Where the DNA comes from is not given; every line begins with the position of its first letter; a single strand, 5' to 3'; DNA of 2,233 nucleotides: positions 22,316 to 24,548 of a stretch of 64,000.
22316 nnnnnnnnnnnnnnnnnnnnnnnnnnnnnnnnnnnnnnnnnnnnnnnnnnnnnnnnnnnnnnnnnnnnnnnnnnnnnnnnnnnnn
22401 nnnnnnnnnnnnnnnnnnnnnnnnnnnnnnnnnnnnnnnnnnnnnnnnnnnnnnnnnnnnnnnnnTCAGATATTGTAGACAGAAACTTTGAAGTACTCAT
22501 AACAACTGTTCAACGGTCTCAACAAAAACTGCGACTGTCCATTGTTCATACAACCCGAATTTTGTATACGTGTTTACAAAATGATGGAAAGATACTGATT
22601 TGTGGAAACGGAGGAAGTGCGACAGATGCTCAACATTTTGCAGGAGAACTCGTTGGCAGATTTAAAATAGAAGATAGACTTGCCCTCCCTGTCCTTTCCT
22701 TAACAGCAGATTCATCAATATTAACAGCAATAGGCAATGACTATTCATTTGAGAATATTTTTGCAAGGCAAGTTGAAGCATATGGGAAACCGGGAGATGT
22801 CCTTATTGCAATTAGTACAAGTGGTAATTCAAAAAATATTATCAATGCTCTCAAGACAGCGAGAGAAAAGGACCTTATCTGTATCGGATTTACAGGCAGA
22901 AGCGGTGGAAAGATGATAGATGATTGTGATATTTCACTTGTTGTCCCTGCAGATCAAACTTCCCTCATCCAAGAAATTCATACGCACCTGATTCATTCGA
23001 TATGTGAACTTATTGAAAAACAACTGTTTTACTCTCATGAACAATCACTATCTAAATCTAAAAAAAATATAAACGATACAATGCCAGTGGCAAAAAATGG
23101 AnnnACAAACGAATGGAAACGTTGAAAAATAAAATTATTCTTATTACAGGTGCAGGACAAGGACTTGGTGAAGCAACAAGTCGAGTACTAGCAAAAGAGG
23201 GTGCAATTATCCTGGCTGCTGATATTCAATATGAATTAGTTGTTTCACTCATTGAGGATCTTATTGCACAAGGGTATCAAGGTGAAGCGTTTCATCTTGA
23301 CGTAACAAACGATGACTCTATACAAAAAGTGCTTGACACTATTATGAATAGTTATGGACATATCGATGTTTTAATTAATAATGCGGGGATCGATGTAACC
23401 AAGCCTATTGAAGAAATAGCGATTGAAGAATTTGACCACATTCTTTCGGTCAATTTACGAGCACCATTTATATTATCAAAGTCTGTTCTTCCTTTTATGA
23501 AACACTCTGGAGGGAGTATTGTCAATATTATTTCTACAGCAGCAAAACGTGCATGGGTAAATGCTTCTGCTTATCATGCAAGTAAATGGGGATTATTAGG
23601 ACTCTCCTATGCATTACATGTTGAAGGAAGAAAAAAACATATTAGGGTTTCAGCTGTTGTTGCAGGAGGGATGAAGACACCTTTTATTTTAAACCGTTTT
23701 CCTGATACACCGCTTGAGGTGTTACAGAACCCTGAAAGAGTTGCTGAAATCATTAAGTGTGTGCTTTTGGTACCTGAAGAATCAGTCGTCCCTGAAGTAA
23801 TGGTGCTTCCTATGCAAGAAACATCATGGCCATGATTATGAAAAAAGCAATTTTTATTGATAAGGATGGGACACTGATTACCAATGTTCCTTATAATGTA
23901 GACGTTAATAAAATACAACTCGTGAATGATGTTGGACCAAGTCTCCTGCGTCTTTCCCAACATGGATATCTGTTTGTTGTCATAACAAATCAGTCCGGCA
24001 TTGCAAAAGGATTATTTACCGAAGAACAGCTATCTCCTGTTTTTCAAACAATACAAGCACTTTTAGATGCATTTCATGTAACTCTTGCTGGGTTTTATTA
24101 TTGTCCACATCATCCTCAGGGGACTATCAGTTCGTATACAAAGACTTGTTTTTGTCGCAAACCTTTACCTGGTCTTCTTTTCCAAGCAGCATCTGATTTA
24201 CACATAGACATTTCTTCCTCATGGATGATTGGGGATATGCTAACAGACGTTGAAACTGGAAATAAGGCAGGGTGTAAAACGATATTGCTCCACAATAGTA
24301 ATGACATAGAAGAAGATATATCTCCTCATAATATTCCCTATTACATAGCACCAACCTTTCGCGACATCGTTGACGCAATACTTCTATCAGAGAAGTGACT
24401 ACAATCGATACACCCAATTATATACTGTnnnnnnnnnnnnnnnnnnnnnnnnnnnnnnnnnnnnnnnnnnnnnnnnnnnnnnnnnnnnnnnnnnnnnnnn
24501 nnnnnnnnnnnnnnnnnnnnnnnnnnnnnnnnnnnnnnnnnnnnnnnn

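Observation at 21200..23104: Unusual fusion of a GT4 glycosyltransferase with the sedoheptulose-7-phosphate isomerase GmhA (SIS domain)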

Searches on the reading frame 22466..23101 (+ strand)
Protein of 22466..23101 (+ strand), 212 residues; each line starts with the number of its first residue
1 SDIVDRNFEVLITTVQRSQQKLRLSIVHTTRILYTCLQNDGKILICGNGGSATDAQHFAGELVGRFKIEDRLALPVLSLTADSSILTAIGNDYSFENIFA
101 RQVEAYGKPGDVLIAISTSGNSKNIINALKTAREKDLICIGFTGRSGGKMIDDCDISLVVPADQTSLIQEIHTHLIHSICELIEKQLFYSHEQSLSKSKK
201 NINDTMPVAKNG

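Call 23: search_solved_structures(query=window:22466-23101:+, show_alignments=2)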
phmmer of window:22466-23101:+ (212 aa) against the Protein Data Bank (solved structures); distinct sequences matched with E-value up to 0.001: 15.
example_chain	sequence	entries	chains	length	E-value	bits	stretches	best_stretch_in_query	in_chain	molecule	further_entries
1tk9_A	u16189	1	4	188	4.2e-55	189.6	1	15-185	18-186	Phosphoheptose isomerase 1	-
5i01_A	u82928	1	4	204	7.9e-54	185.4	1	11-188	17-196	Phosphoheptose isomerase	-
1x92_A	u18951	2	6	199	1.6e-51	177.9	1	7-192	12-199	PHOSPHOHEPTOSE ISOMERASE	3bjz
2xbl_A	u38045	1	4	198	7.8e-49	169.1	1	32-188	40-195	PHOSPHOHEPTOSE ISOMERASE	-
2x3y_A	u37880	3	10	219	1.1e-48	168.7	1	32-188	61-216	PHOSPHOHEPTOSE ISOMERASE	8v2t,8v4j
5lu5_A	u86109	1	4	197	2e-48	167.8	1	32-188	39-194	Phosphoheptose isomerase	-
5ltz_A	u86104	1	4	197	2e-48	167.8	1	32-188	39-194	Phosphoheptose isomerase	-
5lu7_A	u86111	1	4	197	1e-47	165.5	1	32-188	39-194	Phosphoheptose isomerase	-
5lu6_A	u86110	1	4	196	1.2e-47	165.2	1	32-188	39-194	Phosphoheptose isomerase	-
5by2_A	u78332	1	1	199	7.2e-45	156.2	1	5-189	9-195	Phosphoheptose isomerase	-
3trj_A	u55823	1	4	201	5e-42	146.9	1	7-190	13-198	Phosphoheptose isomerase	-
2i22_A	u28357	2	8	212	2e-40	141.7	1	32-187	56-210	Phosphoheptose isomerase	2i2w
2yva_A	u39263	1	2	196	1.6e-37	132.2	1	22-189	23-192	DnaA initiator-associating protein diaA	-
4u6n_A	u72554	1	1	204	1.8e-37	132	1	22-189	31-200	DnaA initiator-associating protein DiaA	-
1x94_A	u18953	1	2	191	6.1e-37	130.3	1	30-187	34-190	putative Phosphoheptose isomerase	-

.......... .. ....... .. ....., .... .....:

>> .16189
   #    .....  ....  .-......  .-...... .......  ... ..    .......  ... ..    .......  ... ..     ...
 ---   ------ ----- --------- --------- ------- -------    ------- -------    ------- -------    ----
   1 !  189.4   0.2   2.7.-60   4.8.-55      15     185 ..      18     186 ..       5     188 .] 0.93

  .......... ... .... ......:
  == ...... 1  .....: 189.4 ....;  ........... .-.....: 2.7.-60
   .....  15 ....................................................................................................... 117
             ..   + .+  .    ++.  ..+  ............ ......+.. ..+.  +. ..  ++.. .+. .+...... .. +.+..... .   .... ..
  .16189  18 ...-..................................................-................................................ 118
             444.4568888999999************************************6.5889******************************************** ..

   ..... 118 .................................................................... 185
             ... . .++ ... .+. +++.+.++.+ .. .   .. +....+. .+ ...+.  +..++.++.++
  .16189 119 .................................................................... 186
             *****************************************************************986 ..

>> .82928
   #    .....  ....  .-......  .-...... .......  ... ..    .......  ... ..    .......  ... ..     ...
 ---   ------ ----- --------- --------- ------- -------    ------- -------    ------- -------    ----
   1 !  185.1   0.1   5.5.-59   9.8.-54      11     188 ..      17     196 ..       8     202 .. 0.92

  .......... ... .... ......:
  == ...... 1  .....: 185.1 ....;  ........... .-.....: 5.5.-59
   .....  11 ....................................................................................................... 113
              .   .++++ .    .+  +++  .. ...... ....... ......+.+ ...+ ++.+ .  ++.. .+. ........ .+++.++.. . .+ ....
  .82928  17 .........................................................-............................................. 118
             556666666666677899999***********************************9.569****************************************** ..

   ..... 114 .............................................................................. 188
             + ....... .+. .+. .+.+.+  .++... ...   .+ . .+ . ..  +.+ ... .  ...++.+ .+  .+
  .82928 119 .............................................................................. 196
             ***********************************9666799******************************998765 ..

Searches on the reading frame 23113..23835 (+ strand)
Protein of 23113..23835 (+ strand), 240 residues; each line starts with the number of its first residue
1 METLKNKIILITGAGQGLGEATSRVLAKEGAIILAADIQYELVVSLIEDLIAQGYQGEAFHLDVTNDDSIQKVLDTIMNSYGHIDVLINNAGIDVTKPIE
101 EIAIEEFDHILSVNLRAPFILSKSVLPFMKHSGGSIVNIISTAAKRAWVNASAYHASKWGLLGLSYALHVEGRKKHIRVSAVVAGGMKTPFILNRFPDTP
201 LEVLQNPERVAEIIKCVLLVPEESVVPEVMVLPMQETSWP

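Call 3: search_protein_families(library=pfam, proteins=[window:23113-23835:+])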
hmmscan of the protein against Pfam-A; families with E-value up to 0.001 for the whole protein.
window:23113-23835:+ (240 aa): 3 families
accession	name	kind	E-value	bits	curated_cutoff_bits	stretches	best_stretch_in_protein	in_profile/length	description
PF00106.31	adh_short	-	4.3e-51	173.6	26.6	1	7-191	1-186/195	short chain dehydrogenase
PF13561.12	adh_short_C2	-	6.3e-40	137.7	27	1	13-191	1-180/236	Enoyl-(Acyl carrier protein) reductase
PF08659.16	KR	-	7e-10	39.6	22.6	1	9-125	3-123/180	KR domain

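Call 4: search_protein_families(library=ncbifam, proteins=[window:23113-23835:+])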
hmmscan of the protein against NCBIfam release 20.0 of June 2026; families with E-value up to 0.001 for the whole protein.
window:23113-23835:+ (240 aa): 231 families (the best 25 are shown)
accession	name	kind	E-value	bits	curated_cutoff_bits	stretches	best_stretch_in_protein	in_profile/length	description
NF009093.0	PRK12429.1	subfamily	8.3e-48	162.9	258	1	3-212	2-212/259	3-hydroxybutyrate dehydrogenase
NF006366.0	PRK08589.1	equivalog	1.1e-45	156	386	1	1-192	1-192/272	SDR family oxidoreductase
TIGR01963.1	PHB_DH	subfamily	8.4e-45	153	307.05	1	7-200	2-196/255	3-hydroxybutyrate dehydrogenase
NF005594.0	PRK07326.1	equivalog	9.4e-45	153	271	1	2-235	2-233/237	SDR family oxidoreductase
NF005672.0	PRK07454.1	equivalog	4.6e-44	150.4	234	1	4-234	4-237/241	SDR family oxidoreductase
NF004791.0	PRK06138.1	equivalog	4.8e-42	144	312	1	3-196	2-195/252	SDR family oxidoreductase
NF005806.0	PRK07666.1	equivalog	6.1e-42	143.5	286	1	1-224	2-227/239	3-ketoacyl-ACP reductase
NF005559.1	PRK07231.1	subfamily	6.3e-40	137.2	215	1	4-195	2-194/249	glucose 1-dehydrogenase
NF052558.1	MBtsdlDhBudC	equivalog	1.3e-39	136.3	270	1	5-193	2-188/250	meso-2,3-butanediol dehydrogenase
NF005878.0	PRK07825.1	subfamily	2.7e-39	135.2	287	1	2-227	5-227/278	short chain dehydrogenase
NF005067.0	PRK06484.1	equivalog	9.7e-39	133.3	713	1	5-194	8-198/524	short chain dehydrogenase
NF009466.0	PRK12826.1-2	subfamily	1.4e-38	132.8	222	1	5-208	2-216/248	3-oxoacyl-ACP reductase FabG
NF004198.0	PRK05653.1-3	equivalog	2.1e-38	132.2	296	1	2-192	3-194/248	3-oxoacyl-ACP reductase FabG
NF004825.0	PRK06181.1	equivalog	4.3e-38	131.1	215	1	1-189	1-190/268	SDR family oxidoreductase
NF004203.0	PRK05653.2-4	subfamily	4.4e-38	131.1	313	1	3-190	3-193/260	3-oxoacyl-ACP reductase FabG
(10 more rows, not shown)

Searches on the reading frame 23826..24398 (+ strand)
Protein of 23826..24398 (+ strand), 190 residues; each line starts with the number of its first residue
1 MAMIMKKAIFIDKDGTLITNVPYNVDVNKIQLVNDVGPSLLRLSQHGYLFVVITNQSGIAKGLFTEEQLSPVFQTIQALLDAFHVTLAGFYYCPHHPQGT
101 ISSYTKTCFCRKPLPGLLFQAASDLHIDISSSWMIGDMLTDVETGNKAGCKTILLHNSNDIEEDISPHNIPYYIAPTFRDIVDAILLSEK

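Call 3: search_protein_families(library=pfam, proteins=[window:23826-24398:+])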
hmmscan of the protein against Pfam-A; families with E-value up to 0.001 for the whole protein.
window:23826-24398:+ (190 aa): 4 families
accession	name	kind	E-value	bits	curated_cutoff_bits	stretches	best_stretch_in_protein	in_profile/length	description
PF13242.12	Hydrolase_like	-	8.7e-14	51.6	22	1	110-180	2-74/75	HAD-hyrolase-like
PF13419.12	HAD_2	-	7.1e-08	33.2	23.8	1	106-154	129-177/178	Haloacid dehalogenase-like hydrolase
PF00702.32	Hydrolase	-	3.5e-07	31.3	26.4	0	31-149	98-191/191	haloacid dehalogenase-like hydrolase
PF08645.17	PNK3P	-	9.3e-07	29.2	22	1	9-137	3-125/161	Polynucleotide kinase 3 phosphatase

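Call 4: search_protein_families(library=ncbifam, proteins=[window:23826-24398:+])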
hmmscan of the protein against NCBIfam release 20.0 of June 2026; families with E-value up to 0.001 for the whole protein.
window:23826-24398:+ (190 aa): 17 families
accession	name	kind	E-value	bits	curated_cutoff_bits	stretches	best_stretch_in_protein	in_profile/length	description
NF006506.0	PRK08942.1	equivalog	1.7e-41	141.8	178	1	5-186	2-178/182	D-glycero-beta-D-manno-heptose 1,7-bisphosphate 7-phosphatase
TIGR00213.1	GmhB_yaeD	subfamily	7.9e-39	133.1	149.6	1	7-160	2-154/176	D-glycero-beta-D-manno-heptose 1,7-bisphosphate 7-phosphatase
TIGR01656.1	Histidinol-ppas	subfamily_domain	3.8e-35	121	84.15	1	7-154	1-144/149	histidinol-phosphate phosphatase domain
TIGR01662.1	HAD-SF-IIIA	subfamily_domain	2.2e-29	102.3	44.6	1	7-156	1-139/141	HAD-IIIA family hydrolase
NF050049.1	HBPPhtaseGmhB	domain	3.7e-26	92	250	1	6-164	3-152/171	D-glycero-alpha-D-manno-heptose-1,7-bisphosphate 7-phosphatase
NF003937.0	PRK05446.1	equivalog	1.7e-24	86.5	443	1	5-159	2-152/355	bifunctional histidinol-phosphatase/imidazoleglycerol-phosphate dehydratase HisB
TIGR01261.1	hisB_Nterm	equivalog_domain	1.2e-22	80.2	140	1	7-156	2-147/161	histidinol-phosphatase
NF005264.0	PRK06769.1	equivalog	9.8e-20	71.1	217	1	4-186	2-172/175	HAD-IIIA family hydrolase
NF009695.0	PRK13222.1-2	equivalog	2.9e-11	43.3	225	1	110-185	148-222/226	phosphoglycolate phosphatase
TIGR02253.1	CTE7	subfamily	7.1e-08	32.5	169.75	1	110-164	148-203/221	TIGR02253 family HAD-type hydrolase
TIGR01664.1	DNA-3'-Pase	equivalog_domain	6.7e-07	29.4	107.65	1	6-140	13-138/167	DNA 3'-phosphatase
NF009804.0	PRK13288.1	equivalog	3.9e-06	26.5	218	1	111-182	137-207/215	pyrophosphatase PpaX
NF009696.0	PRK13222.1-3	equivalog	4.9e-06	26.4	359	1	111-155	142-186/223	N-acetylmuramic acid 6-phosphate phosphatase MupP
TIGR01668.1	YqeG_hyp_ppase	hypoth_equivalog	2e-05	24.2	89.1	1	111-157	90-137/170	YqeG family HAD IIIA-type phosphatase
TIGR01454.1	AHBA_synth_RP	hypoth_equivalog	4e-05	23.3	246.65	0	111-153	130-172/205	AHBA synthesis associated protein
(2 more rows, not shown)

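Call 66: search_solved_structures(query=window:23826-24395:+, show_alignments=4, max_evalue=1e-8)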
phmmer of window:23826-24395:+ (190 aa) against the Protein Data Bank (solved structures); distinct sequences matched with E-value up to 1e-8: 6.
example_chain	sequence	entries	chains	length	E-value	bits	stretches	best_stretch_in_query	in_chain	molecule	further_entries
3l8e_A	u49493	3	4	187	1.4e-35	126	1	7-155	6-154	D,D-heptose 1,7-bisphosphate phosphatase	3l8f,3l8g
2gmw_A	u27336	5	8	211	1.6e-35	125.7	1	7-158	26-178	D,D-heptose 1,7-bisphosphate phosphatase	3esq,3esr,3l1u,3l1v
2o2x_A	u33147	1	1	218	3.7e-17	65.8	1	8-151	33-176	hypothetical protein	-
3l8h_A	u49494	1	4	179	4.5e-15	59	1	32-159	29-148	Putative haloacid dehalogenase-like hydrolase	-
2fpr_A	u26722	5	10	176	6.7e-15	58.5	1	6-151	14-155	Histidine biosynthesis bifunctional protein hisB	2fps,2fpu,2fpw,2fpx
4pnh_A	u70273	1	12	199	6.3e-14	55.3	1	6-153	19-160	D,D-heptose 1,7-bisphosphate phosphatase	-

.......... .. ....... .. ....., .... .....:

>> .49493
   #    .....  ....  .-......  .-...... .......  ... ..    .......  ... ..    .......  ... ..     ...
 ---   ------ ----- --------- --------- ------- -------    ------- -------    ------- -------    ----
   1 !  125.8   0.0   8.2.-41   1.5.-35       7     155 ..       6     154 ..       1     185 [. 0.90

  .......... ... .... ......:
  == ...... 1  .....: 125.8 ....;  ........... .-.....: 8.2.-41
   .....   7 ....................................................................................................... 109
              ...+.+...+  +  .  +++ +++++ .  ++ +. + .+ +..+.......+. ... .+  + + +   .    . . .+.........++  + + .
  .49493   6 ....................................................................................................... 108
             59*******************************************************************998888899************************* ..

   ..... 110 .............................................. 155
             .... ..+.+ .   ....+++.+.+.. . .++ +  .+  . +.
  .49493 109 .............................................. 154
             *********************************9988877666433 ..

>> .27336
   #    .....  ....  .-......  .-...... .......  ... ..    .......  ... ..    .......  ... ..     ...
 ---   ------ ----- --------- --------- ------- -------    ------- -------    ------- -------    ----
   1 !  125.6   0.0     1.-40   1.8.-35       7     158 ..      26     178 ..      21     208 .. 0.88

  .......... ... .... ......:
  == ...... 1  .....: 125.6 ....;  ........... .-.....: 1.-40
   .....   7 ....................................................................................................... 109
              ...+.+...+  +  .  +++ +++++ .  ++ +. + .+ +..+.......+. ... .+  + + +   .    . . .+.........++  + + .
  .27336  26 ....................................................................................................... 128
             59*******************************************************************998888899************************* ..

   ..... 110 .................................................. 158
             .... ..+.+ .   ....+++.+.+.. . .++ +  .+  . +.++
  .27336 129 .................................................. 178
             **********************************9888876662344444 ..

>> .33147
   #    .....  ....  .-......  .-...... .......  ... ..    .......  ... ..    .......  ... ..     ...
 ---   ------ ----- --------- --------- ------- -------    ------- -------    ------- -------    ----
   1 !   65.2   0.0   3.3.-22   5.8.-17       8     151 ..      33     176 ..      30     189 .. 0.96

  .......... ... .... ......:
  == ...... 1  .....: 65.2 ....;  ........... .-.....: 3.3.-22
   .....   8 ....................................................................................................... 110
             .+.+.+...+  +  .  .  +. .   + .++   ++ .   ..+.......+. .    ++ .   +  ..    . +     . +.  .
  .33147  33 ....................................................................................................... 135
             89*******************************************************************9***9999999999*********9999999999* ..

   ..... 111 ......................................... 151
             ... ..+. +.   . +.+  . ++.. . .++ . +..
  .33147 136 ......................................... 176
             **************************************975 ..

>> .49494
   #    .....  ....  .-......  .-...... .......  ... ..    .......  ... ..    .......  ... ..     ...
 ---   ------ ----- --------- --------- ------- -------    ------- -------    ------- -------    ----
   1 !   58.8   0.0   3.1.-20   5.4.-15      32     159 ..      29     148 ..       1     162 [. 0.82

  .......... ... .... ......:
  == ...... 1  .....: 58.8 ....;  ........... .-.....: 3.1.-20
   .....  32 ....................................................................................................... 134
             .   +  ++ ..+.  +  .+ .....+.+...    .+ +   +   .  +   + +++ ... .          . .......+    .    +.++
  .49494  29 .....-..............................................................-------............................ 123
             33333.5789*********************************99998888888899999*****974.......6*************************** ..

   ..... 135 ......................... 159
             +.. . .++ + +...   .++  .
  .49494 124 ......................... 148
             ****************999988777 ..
